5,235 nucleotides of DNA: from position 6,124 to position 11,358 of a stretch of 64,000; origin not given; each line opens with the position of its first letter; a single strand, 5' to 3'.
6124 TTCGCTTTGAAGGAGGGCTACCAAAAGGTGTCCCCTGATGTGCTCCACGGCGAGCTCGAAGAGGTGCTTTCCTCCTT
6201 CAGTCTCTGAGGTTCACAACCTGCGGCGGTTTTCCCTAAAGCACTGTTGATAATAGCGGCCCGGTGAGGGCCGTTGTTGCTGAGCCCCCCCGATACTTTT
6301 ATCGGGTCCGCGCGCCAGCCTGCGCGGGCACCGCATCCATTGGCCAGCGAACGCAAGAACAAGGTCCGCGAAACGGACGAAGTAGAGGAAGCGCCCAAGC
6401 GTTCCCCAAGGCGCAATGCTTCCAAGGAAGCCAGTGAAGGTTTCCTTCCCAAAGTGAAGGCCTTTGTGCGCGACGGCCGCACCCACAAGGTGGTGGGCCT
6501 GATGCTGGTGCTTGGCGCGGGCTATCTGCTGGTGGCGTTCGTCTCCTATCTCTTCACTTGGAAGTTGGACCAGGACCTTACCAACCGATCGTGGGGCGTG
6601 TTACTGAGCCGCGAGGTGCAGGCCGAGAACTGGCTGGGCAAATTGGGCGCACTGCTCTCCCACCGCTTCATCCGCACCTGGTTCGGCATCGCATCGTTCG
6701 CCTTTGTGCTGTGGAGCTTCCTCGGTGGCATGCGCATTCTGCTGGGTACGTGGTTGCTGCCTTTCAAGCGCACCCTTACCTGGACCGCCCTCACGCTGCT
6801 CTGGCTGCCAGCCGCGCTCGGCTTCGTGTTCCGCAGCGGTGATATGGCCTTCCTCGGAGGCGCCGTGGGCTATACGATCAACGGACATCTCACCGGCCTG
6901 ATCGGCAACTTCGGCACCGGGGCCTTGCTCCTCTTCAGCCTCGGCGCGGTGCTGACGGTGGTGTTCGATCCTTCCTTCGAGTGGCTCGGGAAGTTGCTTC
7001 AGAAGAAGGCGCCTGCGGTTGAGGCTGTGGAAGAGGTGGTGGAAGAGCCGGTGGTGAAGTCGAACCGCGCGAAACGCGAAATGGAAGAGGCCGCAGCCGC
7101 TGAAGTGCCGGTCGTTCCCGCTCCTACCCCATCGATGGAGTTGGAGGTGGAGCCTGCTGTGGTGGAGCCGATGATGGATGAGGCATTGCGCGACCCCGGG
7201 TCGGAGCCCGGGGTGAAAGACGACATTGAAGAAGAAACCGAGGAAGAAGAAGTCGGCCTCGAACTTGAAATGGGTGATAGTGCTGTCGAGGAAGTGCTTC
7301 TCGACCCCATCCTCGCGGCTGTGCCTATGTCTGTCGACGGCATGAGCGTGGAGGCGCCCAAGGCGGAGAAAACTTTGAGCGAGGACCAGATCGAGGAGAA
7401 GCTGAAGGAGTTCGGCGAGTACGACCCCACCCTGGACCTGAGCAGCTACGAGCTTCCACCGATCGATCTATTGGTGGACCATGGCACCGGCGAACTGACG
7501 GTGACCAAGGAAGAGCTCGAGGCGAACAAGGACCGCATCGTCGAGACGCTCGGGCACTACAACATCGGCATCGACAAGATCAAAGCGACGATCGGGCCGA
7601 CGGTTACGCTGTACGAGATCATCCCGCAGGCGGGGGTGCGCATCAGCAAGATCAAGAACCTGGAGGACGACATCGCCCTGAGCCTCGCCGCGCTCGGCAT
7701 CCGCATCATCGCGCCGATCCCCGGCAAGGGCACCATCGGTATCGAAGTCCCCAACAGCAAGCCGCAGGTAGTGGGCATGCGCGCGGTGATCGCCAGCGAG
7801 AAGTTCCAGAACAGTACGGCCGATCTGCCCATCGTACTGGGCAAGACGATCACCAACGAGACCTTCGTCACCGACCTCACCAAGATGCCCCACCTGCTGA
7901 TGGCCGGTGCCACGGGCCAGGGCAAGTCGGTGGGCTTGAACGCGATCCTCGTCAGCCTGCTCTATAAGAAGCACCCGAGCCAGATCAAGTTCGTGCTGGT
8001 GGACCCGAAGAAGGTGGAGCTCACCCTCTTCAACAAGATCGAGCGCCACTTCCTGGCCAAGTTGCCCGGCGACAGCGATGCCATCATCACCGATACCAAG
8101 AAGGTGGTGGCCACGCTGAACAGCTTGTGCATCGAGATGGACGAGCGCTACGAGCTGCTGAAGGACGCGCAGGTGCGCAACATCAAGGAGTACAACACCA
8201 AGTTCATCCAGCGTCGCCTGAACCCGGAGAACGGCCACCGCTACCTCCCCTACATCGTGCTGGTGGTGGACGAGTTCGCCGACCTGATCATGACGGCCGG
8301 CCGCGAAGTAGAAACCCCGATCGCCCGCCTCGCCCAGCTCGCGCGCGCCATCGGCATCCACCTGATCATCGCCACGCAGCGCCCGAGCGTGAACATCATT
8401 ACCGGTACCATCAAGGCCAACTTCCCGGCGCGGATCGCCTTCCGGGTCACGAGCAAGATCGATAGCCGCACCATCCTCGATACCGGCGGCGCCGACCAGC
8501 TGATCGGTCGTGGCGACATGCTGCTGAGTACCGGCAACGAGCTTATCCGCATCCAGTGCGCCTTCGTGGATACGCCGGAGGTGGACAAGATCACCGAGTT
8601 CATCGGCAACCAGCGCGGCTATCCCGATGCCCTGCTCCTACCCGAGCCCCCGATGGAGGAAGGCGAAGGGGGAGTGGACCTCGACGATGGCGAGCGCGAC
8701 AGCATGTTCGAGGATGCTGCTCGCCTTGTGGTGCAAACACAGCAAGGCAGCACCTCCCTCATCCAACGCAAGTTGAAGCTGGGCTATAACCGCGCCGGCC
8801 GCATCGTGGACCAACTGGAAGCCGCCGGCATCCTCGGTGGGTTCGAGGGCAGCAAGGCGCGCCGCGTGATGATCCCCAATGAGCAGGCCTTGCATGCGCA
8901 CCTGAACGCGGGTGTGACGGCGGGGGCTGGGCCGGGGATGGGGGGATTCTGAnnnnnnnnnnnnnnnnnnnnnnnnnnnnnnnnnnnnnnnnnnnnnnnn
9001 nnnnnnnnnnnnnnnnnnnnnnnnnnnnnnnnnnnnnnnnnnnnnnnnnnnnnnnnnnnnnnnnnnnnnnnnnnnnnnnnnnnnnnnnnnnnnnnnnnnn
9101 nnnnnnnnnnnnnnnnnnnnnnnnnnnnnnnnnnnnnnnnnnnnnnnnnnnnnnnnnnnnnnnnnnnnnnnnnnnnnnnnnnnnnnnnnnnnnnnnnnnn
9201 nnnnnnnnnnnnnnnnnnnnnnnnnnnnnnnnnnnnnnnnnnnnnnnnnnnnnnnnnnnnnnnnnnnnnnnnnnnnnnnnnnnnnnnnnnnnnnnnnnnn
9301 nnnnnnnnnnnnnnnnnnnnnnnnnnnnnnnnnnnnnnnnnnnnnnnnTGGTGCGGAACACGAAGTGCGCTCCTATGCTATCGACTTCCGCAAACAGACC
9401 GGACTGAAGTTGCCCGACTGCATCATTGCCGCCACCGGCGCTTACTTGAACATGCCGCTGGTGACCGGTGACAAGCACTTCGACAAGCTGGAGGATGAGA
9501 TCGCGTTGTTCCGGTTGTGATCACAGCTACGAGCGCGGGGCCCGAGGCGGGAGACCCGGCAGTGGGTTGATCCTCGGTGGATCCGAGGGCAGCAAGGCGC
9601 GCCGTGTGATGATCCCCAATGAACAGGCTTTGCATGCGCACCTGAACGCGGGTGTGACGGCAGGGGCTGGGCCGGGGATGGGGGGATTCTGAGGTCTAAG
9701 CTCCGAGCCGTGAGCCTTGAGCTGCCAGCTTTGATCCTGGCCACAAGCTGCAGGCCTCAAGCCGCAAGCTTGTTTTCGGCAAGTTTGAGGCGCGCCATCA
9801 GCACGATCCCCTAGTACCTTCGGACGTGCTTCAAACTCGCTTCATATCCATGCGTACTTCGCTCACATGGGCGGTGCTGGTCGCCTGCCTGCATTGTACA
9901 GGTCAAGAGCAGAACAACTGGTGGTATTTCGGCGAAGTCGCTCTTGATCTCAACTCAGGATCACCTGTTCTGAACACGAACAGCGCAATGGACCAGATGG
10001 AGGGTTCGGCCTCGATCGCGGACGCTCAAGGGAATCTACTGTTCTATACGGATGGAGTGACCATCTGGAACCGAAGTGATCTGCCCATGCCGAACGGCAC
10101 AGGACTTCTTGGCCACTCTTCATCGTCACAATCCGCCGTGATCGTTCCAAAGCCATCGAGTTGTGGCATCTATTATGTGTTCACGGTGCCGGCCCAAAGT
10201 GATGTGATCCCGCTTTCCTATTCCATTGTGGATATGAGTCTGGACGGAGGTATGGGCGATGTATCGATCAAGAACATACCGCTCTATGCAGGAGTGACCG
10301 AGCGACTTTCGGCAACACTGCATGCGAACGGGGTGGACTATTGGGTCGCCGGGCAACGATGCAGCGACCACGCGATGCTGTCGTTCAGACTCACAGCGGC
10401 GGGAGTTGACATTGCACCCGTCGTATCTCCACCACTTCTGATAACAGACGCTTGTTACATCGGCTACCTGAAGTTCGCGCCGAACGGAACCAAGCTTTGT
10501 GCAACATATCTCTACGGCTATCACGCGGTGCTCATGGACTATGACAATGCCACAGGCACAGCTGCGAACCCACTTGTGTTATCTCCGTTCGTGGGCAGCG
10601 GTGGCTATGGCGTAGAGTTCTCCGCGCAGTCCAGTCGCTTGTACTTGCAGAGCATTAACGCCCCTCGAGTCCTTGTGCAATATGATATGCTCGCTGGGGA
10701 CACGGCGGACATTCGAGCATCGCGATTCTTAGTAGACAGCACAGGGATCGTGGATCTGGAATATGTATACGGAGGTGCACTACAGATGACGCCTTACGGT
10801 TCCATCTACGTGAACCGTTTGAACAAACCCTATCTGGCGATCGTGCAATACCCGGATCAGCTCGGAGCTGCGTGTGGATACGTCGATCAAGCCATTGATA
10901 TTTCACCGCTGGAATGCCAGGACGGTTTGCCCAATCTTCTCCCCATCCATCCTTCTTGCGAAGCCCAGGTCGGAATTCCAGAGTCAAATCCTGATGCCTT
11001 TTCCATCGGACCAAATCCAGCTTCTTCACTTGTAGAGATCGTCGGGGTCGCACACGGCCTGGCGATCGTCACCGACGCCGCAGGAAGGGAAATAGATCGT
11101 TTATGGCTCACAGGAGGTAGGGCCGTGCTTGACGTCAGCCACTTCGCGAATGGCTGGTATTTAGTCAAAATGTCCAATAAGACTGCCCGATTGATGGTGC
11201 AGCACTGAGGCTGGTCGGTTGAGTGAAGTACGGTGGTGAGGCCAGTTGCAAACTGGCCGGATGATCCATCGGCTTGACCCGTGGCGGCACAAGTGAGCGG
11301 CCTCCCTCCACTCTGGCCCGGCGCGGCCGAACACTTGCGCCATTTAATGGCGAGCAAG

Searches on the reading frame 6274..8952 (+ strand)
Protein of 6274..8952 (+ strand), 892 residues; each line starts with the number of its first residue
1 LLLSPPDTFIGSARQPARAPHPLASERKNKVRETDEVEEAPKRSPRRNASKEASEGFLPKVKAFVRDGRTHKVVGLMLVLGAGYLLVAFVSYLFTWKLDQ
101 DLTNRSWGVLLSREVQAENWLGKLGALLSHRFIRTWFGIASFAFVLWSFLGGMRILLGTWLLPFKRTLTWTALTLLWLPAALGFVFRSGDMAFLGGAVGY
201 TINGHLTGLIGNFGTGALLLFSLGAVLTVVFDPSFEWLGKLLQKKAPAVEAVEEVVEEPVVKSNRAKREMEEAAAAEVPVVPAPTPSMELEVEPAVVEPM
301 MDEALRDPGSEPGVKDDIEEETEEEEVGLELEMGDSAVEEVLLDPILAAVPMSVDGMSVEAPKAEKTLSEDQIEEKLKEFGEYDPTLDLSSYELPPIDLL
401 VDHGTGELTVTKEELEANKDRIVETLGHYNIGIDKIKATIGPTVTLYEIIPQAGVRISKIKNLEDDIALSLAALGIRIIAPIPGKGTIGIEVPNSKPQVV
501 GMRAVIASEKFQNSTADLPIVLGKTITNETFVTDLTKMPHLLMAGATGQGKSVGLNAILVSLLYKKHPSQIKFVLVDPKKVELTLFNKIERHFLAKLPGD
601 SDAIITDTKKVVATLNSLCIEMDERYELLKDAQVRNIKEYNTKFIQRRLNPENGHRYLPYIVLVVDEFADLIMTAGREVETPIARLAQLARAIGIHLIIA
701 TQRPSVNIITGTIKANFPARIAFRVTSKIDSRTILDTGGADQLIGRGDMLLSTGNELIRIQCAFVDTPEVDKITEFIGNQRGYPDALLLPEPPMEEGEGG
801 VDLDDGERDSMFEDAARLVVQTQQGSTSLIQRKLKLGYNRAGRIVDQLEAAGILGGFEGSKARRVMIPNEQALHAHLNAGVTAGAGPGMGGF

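Call 23: search_protein_families(library=pfam, proteins=[window:6274-8952:+], max_evalue=0.001)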
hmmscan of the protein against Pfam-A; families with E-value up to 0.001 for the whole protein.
window:6274-8952:+ (892 aa): 6 families
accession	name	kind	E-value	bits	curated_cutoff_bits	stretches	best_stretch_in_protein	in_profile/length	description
PF01580.24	FtsK_SpoIIIE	-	1.5e-57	195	24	1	503-706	3-221/221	FtsK/SpoIIIE family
PF17854.6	FtsK_alpha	-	1.8e-30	105.5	22.9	1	394-494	1-101/101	FtsK alpha domain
PF09397.16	FtsK_gamma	-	8.1e-26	90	30.6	1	807-867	2-62/63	Ftsk gamma domain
PF13491.11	FtsK_4TM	-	3.8e-13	49.9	23.1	1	69-237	3-165/171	4TM region of DNA translocase FtsK/SpoIIIE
PF12846.13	AAA_10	-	9.8e-05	22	27.5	1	526-586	9-64/362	AAA-like domain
PF20703.3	nSTAND1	-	0.00037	20.7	27.1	0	523-700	18-158/379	Novel STAND NTPase 1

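Call 67: find_homologous_proteins(query=window:6274-8952:+, max_evalue=1e-50)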
Query window:6274-8952:+ (892 aa): 7999 proteins with E <= 1e-50 among 8000 candidates; the best 120 are listed.
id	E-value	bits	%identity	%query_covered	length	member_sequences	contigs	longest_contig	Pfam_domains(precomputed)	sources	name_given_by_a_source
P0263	0.0e+0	1897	98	98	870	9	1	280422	PF17854.7,PF13491.12,PF01580.25,PF09397.17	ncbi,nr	ncbi:MAG: DNA translocase FtsK 4TM domain-containing protein [Flavobacteriales bacterium]|nr:DNA tra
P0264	0.0e+0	1501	79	96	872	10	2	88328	PF17854.7,PF13491.12,PF01580.25,PF09397.17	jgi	-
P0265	0.0e+0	1499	79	96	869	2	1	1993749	PF17854.7,PF13491.12,PF01580.25,PF09397.17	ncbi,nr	ncbi:MAG: DNA translocase FtsK [Flavobacteriales bacterium]|nr:DNA translocase FtsK [Flavobacteriale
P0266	0.0e+0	1492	78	96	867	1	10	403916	PF17854.7,PF13491.12,PF01580.25,PF09397.17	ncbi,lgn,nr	ncbi:MAG: DNA translocase FtsK 4TM domain-containing protein [Flavobacteriales bacterium]|nr:hypothe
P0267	0.0e+0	1488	78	98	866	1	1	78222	PF17854.7,PF13491.12,PF01580.25,PF09397.17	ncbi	-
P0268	0.0e+0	1437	77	96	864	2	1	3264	PF17854.7,PF13491.12,PF01580.25,PF09397.17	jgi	-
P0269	0.0e+0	1429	75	98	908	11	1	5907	PF17854.7,PF13491.12,PF01580.25,PF09397.17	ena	-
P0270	0.0e+0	1426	75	98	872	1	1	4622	PF17854.7,PF13491.12,PF01580.25,PF09397.17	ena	-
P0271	0.0e+0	1426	75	98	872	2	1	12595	PF17854.7,PF13491.12,PF01580.25,PF09397.17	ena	-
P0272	0.0e+0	1425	75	98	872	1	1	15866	PF17854.7,PF13491.12,PF01580.25,PF09397.17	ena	-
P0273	0.0e+0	1423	75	98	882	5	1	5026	PF17854.7,PF13491.12,PF01580.25,PF09397.17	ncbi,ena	-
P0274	0.0e+0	1423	74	98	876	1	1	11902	PF17854.7,PF13491.12,PF01580.25,PF09397.17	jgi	jgi:DNA segregation ATPase FtsK/SpoIIIE, S-DNA-T family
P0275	0.0e+0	1420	76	97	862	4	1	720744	PF17854.7,PF13491.12,PF01580.25,PF09397.17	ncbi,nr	ncbi:MAG: DNA translocase FtsK 4TM domain-containing protein [Flavobacteriales bacterium]|nr:DNA tra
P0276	0.0e+0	1418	76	98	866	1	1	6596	PF17854.7,PF13491.12,PF01580.25,PF09397.17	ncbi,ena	-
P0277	0.0e+0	1418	90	64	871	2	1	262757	PF17854.7,PF13491.12,PF01580.25,PF09397.17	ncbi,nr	ncbi:MAG: DNA translocase FtsK 4TM domain-containing protein [Flavobacteriales bacterium]|nr:DNA tra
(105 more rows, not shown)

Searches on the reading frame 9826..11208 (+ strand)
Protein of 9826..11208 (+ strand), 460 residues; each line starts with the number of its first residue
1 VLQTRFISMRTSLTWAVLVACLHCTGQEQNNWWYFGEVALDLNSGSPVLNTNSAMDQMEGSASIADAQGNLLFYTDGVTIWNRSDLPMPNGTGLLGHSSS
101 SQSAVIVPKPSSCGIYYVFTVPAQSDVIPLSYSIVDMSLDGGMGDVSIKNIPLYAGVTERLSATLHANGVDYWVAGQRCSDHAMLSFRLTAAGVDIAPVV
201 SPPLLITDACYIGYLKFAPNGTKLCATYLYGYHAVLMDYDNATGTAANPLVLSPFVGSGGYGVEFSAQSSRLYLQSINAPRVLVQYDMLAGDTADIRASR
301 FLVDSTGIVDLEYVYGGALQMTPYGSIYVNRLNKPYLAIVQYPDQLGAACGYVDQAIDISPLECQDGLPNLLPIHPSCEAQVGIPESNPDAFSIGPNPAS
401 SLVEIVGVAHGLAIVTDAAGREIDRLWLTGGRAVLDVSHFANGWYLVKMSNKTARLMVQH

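Call 23: search_protein_families(library=pfam, proteins=[window:9826-11208:+], max_evalue=0.001)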
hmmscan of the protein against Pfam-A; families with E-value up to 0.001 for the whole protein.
window:9826-11208:+ (460 aa): 1 family
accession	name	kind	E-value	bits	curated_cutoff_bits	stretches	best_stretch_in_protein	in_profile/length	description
PF18962.6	Por_Secre_tail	-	0.00034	21.3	27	0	396-454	3-67/75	Secretion system C-terminal sorting domain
